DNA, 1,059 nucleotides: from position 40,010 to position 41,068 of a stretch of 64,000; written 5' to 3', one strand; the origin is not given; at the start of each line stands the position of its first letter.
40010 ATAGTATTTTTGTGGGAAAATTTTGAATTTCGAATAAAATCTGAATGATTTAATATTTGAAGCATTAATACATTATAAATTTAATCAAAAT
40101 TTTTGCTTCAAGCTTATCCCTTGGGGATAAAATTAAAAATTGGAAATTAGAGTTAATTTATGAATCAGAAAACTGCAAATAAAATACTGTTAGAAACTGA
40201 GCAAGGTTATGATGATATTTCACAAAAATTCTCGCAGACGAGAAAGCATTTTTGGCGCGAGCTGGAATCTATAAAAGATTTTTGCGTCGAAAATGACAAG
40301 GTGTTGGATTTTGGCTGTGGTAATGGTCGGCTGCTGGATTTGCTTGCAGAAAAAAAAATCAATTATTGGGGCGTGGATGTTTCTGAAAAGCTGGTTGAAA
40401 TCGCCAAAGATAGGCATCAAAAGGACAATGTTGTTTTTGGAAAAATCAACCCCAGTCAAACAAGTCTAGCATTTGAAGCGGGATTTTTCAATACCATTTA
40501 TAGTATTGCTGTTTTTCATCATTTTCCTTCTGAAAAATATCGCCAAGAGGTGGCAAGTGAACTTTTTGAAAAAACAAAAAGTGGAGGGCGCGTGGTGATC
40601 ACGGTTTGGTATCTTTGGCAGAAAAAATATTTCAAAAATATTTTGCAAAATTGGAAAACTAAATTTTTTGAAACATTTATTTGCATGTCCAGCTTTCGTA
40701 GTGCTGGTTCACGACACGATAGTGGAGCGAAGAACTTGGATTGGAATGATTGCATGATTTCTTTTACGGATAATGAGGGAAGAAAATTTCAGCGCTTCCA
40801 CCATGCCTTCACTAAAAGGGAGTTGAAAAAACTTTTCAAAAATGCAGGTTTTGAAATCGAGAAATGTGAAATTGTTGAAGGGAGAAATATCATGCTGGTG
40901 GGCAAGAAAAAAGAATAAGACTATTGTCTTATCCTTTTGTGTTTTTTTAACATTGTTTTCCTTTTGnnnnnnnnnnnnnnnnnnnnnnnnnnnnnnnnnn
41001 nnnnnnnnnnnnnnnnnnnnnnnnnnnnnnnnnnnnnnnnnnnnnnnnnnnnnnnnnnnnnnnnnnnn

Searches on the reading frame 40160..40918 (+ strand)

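Call 66: search_protein_families(library=pfam, proteins=[window:40160-40918:+], max_evalue=0.00001)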
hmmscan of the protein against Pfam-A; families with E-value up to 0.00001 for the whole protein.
window:40160-40918:+ (252 aa): 8 families
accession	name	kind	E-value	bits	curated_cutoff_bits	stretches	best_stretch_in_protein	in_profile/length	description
PF13489.12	Methyltransf_23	-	3.5e-20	72.8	27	1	42-234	20-162/164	Methyltransferase domain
PF13649.12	Methyltransf_25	-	1.1e-15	58.5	27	1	48-143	1-97/97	Methyltransferase domain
PF08241.18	Methyltransf_11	-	1.2e-15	58.3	21.2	1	49-147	1-95/95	Methyltransferase domain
PF08242.18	Methyltransf_12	-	1.4e-13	51.8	30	1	49-145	1-98/98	Methyltransferase domain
PF13847.12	Methyltransf_31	-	1e-12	48.4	27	1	44-167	3-127/145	Methyltransferase domain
PF07021.18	MetW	-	1.4e-06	28.6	21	1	35-79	4-49/193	Methionine biosynthesis protein MetW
PF02353.26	CMAS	-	2.5e-06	27.5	27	1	46-157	64-174/273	Mycolic acid cyclopropane synthetase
PF01209.24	Ubie_methyltran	-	6e-06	26.2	20.1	0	6-165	9-169/233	ubiE/COQ5 methyltransferase family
